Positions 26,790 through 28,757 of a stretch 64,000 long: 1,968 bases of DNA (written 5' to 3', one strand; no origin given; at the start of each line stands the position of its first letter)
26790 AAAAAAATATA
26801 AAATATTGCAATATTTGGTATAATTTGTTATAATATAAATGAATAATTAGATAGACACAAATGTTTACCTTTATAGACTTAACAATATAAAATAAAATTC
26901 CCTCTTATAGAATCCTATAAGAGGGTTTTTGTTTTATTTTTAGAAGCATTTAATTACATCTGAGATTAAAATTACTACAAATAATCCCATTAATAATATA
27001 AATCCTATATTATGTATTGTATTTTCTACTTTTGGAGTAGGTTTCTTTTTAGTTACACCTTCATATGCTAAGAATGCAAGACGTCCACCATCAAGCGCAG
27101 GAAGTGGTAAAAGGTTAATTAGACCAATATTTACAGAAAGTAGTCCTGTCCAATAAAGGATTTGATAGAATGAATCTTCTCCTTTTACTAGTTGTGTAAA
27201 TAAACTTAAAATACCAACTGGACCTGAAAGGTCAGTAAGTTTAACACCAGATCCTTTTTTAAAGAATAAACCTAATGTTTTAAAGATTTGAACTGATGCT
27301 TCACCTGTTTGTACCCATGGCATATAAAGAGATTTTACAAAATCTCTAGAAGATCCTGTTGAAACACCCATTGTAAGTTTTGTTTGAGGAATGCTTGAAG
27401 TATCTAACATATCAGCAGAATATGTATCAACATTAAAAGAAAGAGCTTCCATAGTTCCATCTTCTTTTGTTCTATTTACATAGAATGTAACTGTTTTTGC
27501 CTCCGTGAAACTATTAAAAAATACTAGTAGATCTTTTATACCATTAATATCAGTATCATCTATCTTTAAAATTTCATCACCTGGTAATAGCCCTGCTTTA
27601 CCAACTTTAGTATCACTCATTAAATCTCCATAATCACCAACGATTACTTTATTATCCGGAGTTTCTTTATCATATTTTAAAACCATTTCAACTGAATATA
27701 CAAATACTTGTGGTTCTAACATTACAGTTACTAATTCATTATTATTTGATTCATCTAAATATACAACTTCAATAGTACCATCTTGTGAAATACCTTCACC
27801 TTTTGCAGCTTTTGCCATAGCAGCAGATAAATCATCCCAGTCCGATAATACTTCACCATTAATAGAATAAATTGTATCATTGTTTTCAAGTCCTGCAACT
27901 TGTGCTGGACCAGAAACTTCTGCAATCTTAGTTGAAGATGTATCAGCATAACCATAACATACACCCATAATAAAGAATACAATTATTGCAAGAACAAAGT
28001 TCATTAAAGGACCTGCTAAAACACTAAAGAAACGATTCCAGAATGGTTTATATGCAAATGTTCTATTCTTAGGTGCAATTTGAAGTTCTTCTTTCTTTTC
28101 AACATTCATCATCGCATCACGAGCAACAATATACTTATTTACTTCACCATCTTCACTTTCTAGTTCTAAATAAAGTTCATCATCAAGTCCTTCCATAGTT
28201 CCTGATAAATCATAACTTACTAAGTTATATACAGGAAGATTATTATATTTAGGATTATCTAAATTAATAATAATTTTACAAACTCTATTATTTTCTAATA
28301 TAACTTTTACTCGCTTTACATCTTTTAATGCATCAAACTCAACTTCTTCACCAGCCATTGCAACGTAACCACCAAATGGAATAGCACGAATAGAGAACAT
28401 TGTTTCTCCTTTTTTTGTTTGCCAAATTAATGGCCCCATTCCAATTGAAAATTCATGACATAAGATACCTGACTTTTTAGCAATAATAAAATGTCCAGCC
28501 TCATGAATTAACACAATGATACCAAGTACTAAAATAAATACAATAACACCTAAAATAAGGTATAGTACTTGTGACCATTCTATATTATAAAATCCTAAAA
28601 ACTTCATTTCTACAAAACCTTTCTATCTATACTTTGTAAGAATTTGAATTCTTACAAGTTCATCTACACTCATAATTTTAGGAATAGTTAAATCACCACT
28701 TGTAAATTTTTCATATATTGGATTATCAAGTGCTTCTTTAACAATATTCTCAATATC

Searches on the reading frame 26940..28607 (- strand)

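Call 92: search_protein_families(library=ncbifam, proteins=[window:26940-28607:-], max_evalue=1e-10)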
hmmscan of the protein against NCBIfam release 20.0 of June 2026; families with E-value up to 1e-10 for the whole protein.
window:26940-28607:- (555 aa): 2 families
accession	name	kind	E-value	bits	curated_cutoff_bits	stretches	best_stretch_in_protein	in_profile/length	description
TIGR00054.1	TIGR00054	equivalog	1.1e-73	248.5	147.55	2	21-302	7-284/421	RIP metalloprotease RseP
NF008046.0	PRK10779.1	equivalog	2e-39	135.9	477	2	168-551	73-447/450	sigma E protease regulator RseP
